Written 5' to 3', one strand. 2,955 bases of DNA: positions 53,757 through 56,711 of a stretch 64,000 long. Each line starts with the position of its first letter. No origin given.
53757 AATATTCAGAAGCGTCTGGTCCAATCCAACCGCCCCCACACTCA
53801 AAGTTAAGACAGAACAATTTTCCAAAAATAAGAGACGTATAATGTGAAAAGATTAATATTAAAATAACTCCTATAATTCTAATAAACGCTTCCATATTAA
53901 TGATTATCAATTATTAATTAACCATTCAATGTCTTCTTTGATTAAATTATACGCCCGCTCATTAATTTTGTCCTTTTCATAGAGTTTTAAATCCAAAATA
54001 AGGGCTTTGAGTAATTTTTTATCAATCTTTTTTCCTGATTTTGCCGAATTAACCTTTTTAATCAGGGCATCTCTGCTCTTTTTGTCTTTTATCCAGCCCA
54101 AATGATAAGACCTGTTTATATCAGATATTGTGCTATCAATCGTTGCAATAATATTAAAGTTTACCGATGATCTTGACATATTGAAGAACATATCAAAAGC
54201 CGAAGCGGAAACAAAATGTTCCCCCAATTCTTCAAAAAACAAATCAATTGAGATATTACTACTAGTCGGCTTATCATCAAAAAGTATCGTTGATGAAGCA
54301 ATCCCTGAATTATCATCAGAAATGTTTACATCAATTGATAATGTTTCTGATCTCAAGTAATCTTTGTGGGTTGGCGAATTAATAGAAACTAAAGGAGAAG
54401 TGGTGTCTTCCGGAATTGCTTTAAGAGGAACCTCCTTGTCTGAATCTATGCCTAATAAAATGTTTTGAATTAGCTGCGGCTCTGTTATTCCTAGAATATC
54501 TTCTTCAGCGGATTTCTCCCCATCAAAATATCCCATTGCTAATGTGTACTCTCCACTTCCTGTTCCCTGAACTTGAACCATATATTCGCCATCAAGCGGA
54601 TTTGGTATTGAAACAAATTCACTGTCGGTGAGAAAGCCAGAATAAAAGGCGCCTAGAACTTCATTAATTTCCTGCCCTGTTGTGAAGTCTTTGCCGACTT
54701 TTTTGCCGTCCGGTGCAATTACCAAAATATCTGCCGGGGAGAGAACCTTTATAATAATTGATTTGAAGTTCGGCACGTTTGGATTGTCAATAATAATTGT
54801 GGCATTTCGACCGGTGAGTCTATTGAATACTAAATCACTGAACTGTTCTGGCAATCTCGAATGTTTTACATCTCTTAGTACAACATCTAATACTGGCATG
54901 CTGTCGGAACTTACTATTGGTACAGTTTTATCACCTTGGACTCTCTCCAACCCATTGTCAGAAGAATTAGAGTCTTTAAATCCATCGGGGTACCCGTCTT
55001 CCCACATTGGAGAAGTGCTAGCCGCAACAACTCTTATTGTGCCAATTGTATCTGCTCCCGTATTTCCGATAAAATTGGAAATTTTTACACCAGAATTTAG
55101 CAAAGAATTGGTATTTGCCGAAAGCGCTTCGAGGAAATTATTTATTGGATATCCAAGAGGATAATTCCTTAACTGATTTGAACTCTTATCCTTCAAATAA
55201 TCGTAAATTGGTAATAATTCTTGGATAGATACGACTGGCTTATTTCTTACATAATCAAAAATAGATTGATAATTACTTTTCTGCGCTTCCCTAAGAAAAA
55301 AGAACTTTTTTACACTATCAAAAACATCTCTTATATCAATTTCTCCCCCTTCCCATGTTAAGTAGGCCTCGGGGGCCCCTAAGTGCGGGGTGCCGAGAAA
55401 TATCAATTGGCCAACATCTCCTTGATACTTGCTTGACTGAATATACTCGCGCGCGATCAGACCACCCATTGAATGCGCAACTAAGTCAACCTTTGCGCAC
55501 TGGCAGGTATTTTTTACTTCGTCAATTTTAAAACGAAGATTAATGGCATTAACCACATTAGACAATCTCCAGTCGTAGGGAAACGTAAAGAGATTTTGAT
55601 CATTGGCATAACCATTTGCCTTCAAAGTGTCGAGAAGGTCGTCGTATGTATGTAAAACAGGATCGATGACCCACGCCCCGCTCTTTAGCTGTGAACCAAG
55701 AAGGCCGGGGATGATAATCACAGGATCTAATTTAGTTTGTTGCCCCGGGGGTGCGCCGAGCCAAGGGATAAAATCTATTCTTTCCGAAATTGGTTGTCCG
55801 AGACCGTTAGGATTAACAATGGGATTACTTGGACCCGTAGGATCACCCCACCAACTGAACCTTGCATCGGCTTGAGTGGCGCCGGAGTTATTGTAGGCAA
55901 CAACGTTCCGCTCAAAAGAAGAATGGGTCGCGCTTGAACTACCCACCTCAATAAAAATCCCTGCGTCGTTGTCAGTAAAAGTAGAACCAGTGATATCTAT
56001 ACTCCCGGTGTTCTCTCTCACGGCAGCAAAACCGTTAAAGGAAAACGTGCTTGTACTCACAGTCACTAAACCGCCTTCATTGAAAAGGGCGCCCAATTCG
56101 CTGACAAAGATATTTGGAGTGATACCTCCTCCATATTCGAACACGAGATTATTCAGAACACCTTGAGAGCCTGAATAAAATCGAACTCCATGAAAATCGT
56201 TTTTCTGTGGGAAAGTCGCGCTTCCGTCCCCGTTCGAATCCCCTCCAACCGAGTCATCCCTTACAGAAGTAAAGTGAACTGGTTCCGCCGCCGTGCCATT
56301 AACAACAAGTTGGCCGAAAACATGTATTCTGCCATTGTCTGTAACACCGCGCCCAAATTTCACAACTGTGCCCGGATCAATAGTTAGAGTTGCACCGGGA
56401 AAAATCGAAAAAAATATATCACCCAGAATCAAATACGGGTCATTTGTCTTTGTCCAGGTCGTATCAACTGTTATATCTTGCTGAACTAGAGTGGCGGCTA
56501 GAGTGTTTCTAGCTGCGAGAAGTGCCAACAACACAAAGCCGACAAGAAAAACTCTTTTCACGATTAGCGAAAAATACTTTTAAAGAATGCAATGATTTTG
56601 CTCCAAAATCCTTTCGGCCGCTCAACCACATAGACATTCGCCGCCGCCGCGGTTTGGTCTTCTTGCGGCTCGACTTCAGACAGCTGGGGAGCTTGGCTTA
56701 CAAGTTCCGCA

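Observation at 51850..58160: AT-rich island: secreted LTD protein plus beta-helix/LCAT-like lipase followed by a tandem array of small membrane-protein genes separated by decaying cassette repeats; candidate effector/immunity-like system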

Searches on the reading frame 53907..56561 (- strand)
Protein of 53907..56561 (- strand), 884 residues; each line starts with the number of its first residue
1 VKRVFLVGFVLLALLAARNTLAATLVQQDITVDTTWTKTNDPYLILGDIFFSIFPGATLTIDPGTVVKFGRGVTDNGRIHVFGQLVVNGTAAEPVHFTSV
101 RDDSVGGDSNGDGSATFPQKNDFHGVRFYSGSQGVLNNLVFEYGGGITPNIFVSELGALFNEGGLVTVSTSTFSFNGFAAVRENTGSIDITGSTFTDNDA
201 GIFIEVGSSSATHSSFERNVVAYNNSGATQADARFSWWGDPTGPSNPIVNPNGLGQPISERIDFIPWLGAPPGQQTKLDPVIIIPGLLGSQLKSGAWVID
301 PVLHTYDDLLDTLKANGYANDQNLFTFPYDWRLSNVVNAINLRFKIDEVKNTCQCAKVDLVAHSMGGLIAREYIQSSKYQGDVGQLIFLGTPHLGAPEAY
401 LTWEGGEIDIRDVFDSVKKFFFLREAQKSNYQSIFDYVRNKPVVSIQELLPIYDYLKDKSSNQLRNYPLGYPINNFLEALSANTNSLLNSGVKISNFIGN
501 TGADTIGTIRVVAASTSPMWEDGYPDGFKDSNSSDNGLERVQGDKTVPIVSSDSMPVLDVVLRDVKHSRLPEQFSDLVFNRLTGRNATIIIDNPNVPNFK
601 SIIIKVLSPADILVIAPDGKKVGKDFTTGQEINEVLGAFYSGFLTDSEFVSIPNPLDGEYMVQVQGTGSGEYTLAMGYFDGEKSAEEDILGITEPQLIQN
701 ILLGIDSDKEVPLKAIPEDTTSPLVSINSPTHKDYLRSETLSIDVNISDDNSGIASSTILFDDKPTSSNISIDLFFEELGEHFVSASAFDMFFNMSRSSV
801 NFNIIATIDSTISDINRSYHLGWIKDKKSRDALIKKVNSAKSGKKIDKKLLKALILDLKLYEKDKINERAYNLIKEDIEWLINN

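Call 4: search_protein_families(library=pfam, proteins=[window:53907-56561:-], max_evalue=0.1)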
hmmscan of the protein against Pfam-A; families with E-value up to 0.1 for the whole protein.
window:53907-56561:- (884 aa): 10 families
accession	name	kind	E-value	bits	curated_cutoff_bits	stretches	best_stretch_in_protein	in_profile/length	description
PF02450.21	LCAT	-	7.3e-18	65.4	21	1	304-407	67-176/392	Lecithin:cholesterol acyltransferase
PF07819.20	PGAP1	-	6e-10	39.7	24.3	1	280-447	6-172/233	PGAP1-like alpha/beta domain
PF01674.24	Lipase_2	-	5e-06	26.6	20.3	1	279-378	2-97/219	Lipase (class 2)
PF02089.21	Palm_thioest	-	1.2e-05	25.6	26.8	1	334-400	59-117/254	Palmitoyl protein thioesterase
PF24096.1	DUF7379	-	7.4e-05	23.2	33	1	338-397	53-116/191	Domain of unknown function (DUF7379)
PF05057.20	DUF676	-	0.0015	18.5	20.3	1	348-396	72-128/217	Putative serine esterase (DUF676)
PF12146.15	Hydrolase_4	-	0.0038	17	27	1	346-391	66-109/239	Serine aminopeptidase, S33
PF12697.13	Abhydrolase_6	-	0.006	17.7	26.3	1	328-398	45-98/217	Alpha/beta hydrolase family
PF06028.17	DUF915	-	0.0079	16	22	1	346-392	93-142/255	Alpha/beta hydrolase of unknown function (DUF915)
PF00561.26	Abhydrolase_1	-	0.019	15.1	25.8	1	356-400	69-113/245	alpha/beta hydrolase fold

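Call 11: find_homologous_proteins(query=window:53907-56561:-, max_evalue=0.00001)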
Query window:53907-56561:- (884 aa): 625 proteins with E <= 0.00001 among 8000 candidates; the best 120 are listed.
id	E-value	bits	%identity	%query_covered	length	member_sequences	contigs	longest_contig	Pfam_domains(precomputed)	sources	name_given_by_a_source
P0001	0.0e+0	1992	100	100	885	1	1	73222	PF02089.22,PF01674.25,PF02450.22,PF07819.20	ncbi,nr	ncbi:hypothetical protein EPN83_00850 [Patescibacteria group bacterium]|nr:MAG: hypothetical protein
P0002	0.0e+0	1055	56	100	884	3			PF02450.22,PF07819.20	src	-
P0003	1.3e-278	945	47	99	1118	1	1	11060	PF02089.22,PF13229.13,PF01674.25,PF02450.22,PF28492.1,PF07819.20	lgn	-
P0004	1.6e-271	921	47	99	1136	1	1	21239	PF02089.22,PF01674.25,PF02450.22,PF28492.1,PF07819.20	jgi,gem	-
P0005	1.2e-263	895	45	97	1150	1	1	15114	PF02089.22,PF01674.25,PF02450.22,PF28492.1,PF07819.20,PF24096.3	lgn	-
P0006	1.0e-258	879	45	98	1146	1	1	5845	PF01674.25,PF02450.22,PF07819.20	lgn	-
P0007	1.5e-257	875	45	97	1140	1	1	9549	PF02089.22,PF01674.25,PF02450.22,PF28492.1,PF07819.20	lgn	-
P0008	3.6e-256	871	47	95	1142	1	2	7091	PF02089.22,PF13229.13,PF01674.25,PF02450.22,PF07819.20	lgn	-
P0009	1.7e-254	865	45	99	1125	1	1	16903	PF02089.22,PF01674.25,PF02450.22,PF28492.1,PF07819.20,PF24096.3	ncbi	-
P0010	1.1e-245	836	46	68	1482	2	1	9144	PF02089.22,PF01674.25,PF02450.22,PF00561.27,PF07819.20,PF24096.3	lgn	-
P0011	1.0e-241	823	45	94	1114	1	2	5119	PF13229.13,PF01674.25,PF02450.22,PF00561.27,PF07819.20,PF05048.20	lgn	-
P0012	3.9e-224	765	43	97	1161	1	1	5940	PF02089.22,PF01674.25,PF02450.22,PF28492.1,PF07819.20,PF24096.3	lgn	-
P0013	5.2e-224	764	44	100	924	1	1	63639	PF02089.22,PF13229.13,PF01674.25,PF02450.22,PF07819.20,PF05048.20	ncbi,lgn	-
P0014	1.4e-222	760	42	96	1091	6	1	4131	PF02089.22,PF13229.13,PF02450.22,PF00561.27,PF07819.20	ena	-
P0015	2.8e-220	752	43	94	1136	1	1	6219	PF02089.22,PF13229.13,PF02450.22,PF07819.20,PF05048.20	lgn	-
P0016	1.1e-216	740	50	69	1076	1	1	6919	PF01674.25,PF02450.22,PF28492.1,PF07819.20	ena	-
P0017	7.8e-215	734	48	81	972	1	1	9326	PF02089.22,PF01674.25,PF02450.22,PF00561.27,PF07819.20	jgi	-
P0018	2.3e-213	729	44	99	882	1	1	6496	PF02089.22,PF13229.13,PF01674.25,PF02450.22,PF07819.20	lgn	-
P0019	1.4e-212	726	49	69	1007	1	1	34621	PF01674.25,PF02450.22,PF07819.20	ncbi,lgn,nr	ncbi:MAG: hypothetical protein HY983_03340 [Candidatus Magasanikbacteria bacterium]|nr:hypothetical 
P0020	6.4e-212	724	49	69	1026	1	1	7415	PF02089.22,PF02450.22,PF07819.20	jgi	jgi:hypothetical protein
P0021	2.2e-211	722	41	94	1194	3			PF13229.13,PF01674.25,PF02450.22,PF07819.20,PF24096.3,PF05048.20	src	-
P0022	8.7e-211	720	45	96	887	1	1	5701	PF02089.22,PF01674.25,PF02450.22,PF07819.20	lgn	-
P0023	7.6e-210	717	40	95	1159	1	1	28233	PF02089.22,PF01674.25,PF02450.22,PF28492.1,PF07819.20,PF24096.3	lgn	-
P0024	1.8e-208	713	48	81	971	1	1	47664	PF02089.22,PF01674.25,PF02450.22,PF00561.27,PF07819.20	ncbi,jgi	-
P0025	2.1e-208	713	41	100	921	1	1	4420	PF02089.22,PF02450.22,PF00561.27,PF07819.20,PF22888.2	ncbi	-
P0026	2.6e-207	709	49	78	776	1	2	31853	PF02089.22,PF01674.25,PF02450.22,PF00561.27,PF07819.20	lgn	-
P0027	6.6e-206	704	42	96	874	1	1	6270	PF02089.22,PF01674.25,PF02450.22,PF07819.20,PF24096.3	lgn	-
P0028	9.2e-206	704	44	96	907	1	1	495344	PF02089.22,PF06028.18,PF02450.22,PF00561.27,PF07819.20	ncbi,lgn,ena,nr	ncbi:MAG: PGAP1 family protein [Parcubacteria group bacterium Gr01-1014_13]|nr:MAG: PGAP1 family pro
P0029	1.1e-205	704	43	78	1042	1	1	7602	PF02089.22,PF01674.25,PF02450.22,PF00561.27,PF28492.1,PF07819.20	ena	-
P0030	1.1e-205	704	43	78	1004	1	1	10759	PF02089.22,PF13229.13,PF02450.22,PF07819.20,PF24096.3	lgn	-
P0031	3.1e-205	702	53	72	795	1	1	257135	PF02089.22,PF01674.25,PF02450.22,PF07819.20,PF24096.3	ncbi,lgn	-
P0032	2.4e-204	699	48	82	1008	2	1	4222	PF02089.22,PF13229.13,PF02450.22,PF07819.20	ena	-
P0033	4.5e-203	695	53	69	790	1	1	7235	PF02089.22,PF01674.25,PF02450.22,PF00561.27,PF07819.20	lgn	-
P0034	2.6e-202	692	44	78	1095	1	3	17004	PF02089.22,PF01674.25,PF02450.22,PF07819.20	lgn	-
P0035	1.5e-201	690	45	77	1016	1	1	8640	PF13229.13,PF01674.25,PF02450.22,PF07819.20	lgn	-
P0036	1.9e-201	690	53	69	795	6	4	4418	PF02089.22,PF01674.25,PF02450.22,PF07819.20,PF24096.3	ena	-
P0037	2.3e-201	689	52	68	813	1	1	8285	PF02089.22,PF01674.25,PF02450.22,PF07819.20,PF24096.3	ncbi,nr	ncbi:TPA: hypothetical protein DCZ79_01585 [Candidatus Nomurabacteria bacterium]|nr:hypothetical pro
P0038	6.8e-201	688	45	76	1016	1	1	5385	PF13229.13,PF01674.25,PF02450.22,PF07819.20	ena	-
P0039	7.8e-201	688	48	69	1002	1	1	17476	PF02089.22,PF06028.18,PF02450.22,PF00561.27,PF07819.20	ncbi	-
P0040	2.0e-199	683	45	74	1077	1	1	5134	PF02089.22,PF01674.25,PF02450.22,PF07819.20,PF24096.3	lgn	-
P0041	5.0e-199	682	43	100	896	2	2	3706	PF02089.22,PF06028.18,PF01674.25,PF02450.22,PF07819.20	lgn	-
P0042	6.3e-196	671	51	69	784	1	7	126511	PF02089.22,PF01674.25,PF02450.22,PF07819.20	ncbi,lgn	-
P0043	1.8e-194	666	43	77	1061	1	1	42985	PF02089.22,PF02450.22,PF00561.27,PF28492.1,PF07819.20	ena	-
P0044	1.1e-193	664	51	69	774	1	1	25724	PF02089.22,PF02450.22,PF07819.20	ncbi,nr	ncbi:MAG: hypothetical protein Q8R12_01305 [bacterium]|nr:hypothetical protein [bacterium]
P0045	1.3e-192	660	51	60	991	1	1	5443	PF02089.22,PF13229.13,PF01674.25,PF02450.22,PF00561.27,PF07819.20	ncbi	-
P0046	3.4e-192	659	49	69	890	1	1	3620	PF02089.22,PF01674.25,PF02450.22,PF05345.19,PF07819.20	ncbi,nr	ncbi:MAG: putative Ig domain-containing protein, partial [Candidatus Kerfeldbacteria bacterium]|nr:p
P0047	2.6e-191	656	46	79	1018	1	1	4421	PF02089.22,PF13229.13,PF12697.14,PF02450.22,PF07819.20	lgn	-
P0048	1.3e-190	654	50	69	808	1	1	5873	PF02089.22,PF01674.25,PF02450.22,PF07819.20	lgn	-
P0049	1.8e-190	653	41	94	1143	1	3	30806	PF02089.22,PF01674.25,PF02450.22,PF07819.20,PF24096.3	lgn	-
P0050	8.8e-190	651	51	67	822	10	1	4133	PF02089.22,PF01674.25,PF02450.22,PF07819.20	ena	-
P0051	2.3e-189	650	46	73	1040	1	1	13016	PF02089.22,PF01674.25,PF02450.22,PF07819.20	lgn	-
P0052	2.6e-189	649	45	74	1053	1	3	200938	PF13229.13,PF02450.22,PF07819.20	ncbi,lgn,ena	-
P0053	1.0e-188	647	48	69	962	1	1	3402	PF02089.22,PF02450.22,PF00561.27,PF07819.20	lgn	-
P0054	1.6e-188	647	43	78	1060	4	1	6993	PF02089.22,PF01674.25,PF02450.22,PF00561.27,PF28492.1,PF07819.20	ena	-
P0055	3.0e-188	646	45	66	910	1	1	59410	PF02089.22,PF13229.13,PF01674.25,PF02450.22,PF07819.20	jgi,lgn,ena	-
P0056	3.3e-187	642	45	74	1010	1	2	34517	PF02089.22,PF13229.13,PF02450.22,PF07819.20,PF24096.3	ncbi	-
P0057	3.6e-187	642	49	70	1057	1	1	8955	PF02089.22,PF01674.25,PF02450.22,PF00561.27,PF07819.20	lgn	-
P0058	8.0e-187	641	51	69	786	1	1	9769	PF02089.22,PF02450.22,PF07819.20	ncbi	-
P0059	3.6e-186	639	39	93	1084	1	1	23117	PF02089.22,PF01674.25,PF02450.22,PF28492.1,PF07819.20,PF24096.3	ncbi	-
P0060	5.4e-186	638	45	74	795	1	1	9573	PF02089.22,PF02450.22,PF07819.20,PF24096.3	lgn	-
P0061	5.1e-185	635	50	69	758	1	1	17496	PF02089.22,PF12697.14,PF02450.22,PF00561.27,PF24514.2,PF07819.20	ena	-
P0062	2.3e-184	633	43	74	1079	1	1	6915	PF02089.22,PF01674.25,PF02450.22,PF28492.1,PF07819.20,PF24096.3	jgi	-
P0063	3.8e-183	629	50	71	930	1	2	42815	PF02089.22,PF01674.25,PF02450.22,PF07819.20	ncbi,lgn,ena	-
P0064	1.5e-181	624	50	69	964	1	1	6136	PF02089.22,PF01674.25,PF02450.22,PF07819.20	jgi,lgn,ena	-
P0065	1.7e-181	624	39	100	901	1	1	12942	PF02450.22,PF07819.20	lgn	-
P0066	1.1e-180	621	43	80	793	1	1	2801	PF02089.22,PF01674.25,PF02450.22,PF07819.20,PF24096.3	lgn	-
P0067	1.1e-180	621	48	70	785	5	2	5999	PF02089.22,PF01674.25,PF02450.22,PF07819.20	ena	-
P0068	2.7e-180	620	44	68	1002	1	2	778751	PF02089.22,PF01674.25,PF02450.22,PF00561.27,PF07819.20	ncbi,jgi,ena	ncbi:MAG: hypothetical protein WC725_02840 [Patescibacteria group bacterium]|jgi:pimeloyl-ACP methyl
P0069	5.8e-180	618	49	69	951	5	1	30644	PF02089.22,PF05057.21,PF02450.22,PF07819.20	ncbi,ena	ncbi:MAG TPA: hypothetical protein VJI73_03315 [Candidatus Paceibacterota bacterium]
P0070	1.4e-179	617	51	69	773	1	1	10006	PF02089.22,PF02450.22,PF07819.20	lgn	-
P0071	2.3e-179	617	42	82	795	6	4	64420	PF02089.22,PF01674.25,PF02450.22,PF07819.20,PF24096.3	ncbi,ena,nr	ncbi:MAG: hypothetical protein A3E93_00100 [Candidatus Zambryskibacteria bacterium RIFCSPHIGHO2_12_F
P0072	3.2e-179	616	48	78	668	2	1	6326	PF02089.22,PF01674.25,PF02450.22,PF07819.20,PF24096.3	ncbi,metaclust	ncbi:MAG: hypothetical protein UW71_C0027G0001, partial [Parcubacteria group bacterium GW2011_GWB1_4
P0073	8.2e-179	615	45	68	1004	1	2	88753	PF02089.22,PF01674.25,PF02450.22,PF07819.20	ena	-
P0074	1.0e-178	614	49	68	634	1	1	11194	PF02089.22,PF01674.25,PF02450.22,PF07819.20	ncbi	-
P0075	2.0e-178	613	49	69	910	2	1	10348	PF02089.22,PF01674.25,PF02450.22,PF00561.27,PF07819.20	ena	-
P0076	2.8e-178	613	45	68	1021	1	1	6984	PF02089.22,PF02450.22,PF00561.27,PF07819.20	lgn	-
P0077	6.1e-178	612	47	61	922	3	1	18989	PF02089.22,PF13229.13,PF02450.22,PF07819.20,PF05048.20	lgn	-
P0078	1.4e-177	611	49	69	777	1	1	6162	PF02089.22,PF01674.25,PF02450.22,PF00561.27,PF07819.20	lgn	-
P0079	2.5e-177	610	48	69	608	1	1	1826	PF02089.22,PF02450.22,PF07819.20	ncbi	ncbi:MAG: hypothetical protein AAB863_02510, partial [Patescibacteria group bacterium]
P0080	9.3e-176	605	48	69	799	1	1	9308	PF02089.22,PF01674.25,PF02450.22,PF07819.20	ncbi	-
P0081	6.2e-175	602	38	97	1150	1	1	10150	PF02089.22,PF13229.13,PF01674.25,PF02450.22,PF28492.1,PF07819.20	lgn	-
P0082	9.2e-174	598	48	70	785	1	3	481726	PF02089.22,PF02450.22,PF07819.20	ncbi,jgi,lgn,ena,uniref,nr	ncbi:hypothetical protein COU18_01145 [Candidatus Kaiserbacteria bacterium CG10_big_fil_rev_8_21_14_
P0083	1.1e-173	598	48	69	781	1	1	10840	PF02089.22,PF01674.25,PF02450.22,PF07819.20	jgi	-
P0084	1.3e-172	594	47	69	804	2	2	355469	PF02089.22,PF06028.18,PF12697.14,PF01674.25,PF02450.22,PF07819.20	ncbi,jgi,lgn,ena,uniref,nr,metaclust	ncbi:MAG: hypothetical protein A3J93_00855 [Candidatus Magasanikbacteria bacterium RIFOXYC2_FULL_42_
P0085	2.4e-172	593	45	71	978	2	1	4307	PF02089.22,PF02450.22,PF07819.20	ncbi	-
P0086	3.0e-172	593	48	69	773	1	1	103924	PF02089.22,PF01674.25,PF02450.22,PF07819.20,PF24096.3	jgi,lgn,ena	-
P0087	7.3e-172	592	51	60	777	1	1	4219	PF02450.22,PF07819.20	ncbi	-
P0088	5.6e-171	589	47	69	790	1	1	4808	PF02089.22,PF01674.25,PF02450.22,PF07819.20,PF24096.3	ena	-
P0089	8.6e-171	588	47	68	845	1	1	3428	PF02089.22,PF06028.18,PF01674.25,PF02450.22,PF00561.27,PF07819.20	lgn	-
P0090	1.5e-170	587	47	69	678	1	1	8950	PF01674.25,PF02450.22,PF07819.20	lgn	-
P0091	5.5e-170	585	41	81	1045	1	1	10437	PF02089.22,PF01674.25,PF02450.22,PF07819.20,PF24096.3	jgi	jgi:parallel beta-helix repeat protein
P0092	5.7e-170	585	38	88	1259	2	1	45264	PF02089.22,PF13229.13,PF02450.22,PF28492.1,PF07819.20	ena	-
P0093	8.9e-170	585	45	69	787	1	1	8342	PF02089.22,PF02450.22,PF07819.20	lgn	-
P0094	2.8e-168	580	47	71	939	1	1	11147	PF02089.22,PF02450.22,PF07819.20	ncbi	-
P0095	3.5e-168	580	46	69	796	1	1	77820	PF02089.22,PF02450.22,PF07819.20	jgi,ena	-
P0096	6.7e-168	579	47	69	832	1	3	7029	PF02089.22,PF02450.22,PF07819.20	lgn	-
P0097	2.9e-167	576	41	75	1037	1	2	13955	PF02089.22,PF01674.25,PF02450.22,PF07819.20,PF24096.3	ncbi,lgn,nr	ncbi:MAG: hypothetical protein HYX23_01730 [Candidatus Zambryskibacteria bacterium]|nr:hypothetical 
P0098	3.4e-167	576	48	69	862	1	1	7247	PF02089.22,PF06028.18,PF01674.25,PF02450.22,PF07819.20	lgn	-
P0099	5.8e-167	575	46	69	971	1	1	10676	PF02089.22,PF01674.25,PF02450.22,PF07819.20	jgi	jgi:pimeloyl-ACP methyl ester carboxylesterase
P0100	7.7e-167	575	46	69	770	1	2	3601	PF02089.22,PF01674.25,PF02450.22,PF24514.2,PF07819.20,PF24096.3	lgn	-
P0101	1.5e-166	574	45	69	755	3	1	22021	PF02089.22,PF01674.25,PF02450.22,PF07819.20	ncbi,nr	ncbi:MAG: hypothetical protein UY74_C0043G0019 [Candidatus Kaiserbacteria bacterium GW2011_GWC2_52_8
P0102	1.9e-166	574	46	69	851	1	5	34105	PF02089.22,PF17957.8,PF01674.25,PF02450.22,PF07819.20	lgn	-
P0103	2.0e-166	574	47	68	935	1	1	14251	PF02089.22,PF01674.25,PF02450.22,PF00561.27,PF07819.20,PF24096.3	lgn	-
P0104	2.2e-166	574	45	69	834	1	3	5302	PF02089.22,PF01674.25,PF02450.22,PF07819.20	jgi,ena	-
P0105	2.2e-166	574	45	69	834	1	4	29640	PF02089.22,PF01674.25,PF02450.22,PF07819.20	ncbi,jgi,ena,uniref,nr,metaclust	ncbi:MAG: hypothetical protein UY67_C0024G0020 [Candidatus Kaiserbacteria bacterium GW2011_GWA2_52_1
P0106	2.4e-166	573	40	87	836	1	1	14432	PF02089.22,PF17957.8,PF02450.22,PF07819.20,PF24096.3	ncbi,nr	ncbi:MAG: Ig-like domain-containing protein [Patescibacteria group bacterium]|nr:Ig-like domain-cont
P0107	8.5e-166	572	48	69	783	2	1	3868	PF02089.22,PF02450.22,PF07819.20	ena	-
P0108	1.7e-165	571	46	69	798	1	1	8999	PF02089.22,PF02450.22,PF07819.20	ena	-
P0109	5.5e-165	569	37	95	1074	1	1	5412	PF02089.22,PF01674.25,PF02450.22,PF28492.1,PF07819.20,PF24096.3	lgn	-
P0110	6.3e-165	569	43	77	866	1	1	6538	PF02089.22,PF02450.22,PF07819.20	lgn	-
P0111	7.9e-165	568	45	71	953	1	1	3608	PF02089.22,PF02450.22,PF07819.20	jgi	-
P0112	1.3e-164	568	47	69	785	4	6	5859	PF02089.22,PF01674.25,PF02450.22,PF00561.27,PF07819.20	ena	-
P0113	2.2e-164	567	46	69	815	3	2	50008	PF02089.22,PF01674.25,PF02450.22,PF07819.20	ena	-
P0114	2.2e-164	567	46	68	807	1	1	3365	PF02089.22,PF01674.25,PF02450.22,PF07819.20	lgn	-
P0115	5.2e-164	566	40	85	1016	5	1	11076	PF13229.13,PF02450.22,PF07819.20,PF24096.3,PF05048.20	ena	-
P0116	7.2e-164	565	47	68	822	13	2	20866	PF02089.22,PF01674.25,PF02450.22,PF07819.20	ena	-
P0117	7.6e-163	562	46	70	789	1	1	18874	PF02089.22,PF02450.22,PF07819.20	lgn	-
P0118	4.2e-162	559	45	69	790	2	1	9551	PF02089.22,PF01674.25,PF02450.22,PF00561.27,PF07819.20,PF24096.3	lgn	-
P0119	5.8e-162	559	53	53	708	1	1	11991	PF02089.22,PF01674.25,PF02450.22,PF07819.20,PF24096.3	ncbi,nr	ncbi:MAG: hypothetical protein Q8Q89_05325 [bacterium]|nr:hypothetical protein [bacterium]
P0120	8.7e-162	558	46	68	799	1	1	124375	PF02089.22,PF02450.22,PF07819.20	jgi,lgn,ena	-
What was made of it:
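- The family is CPR-wide, with 625 hits and the best relatives at 40-57% identity (call 11).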
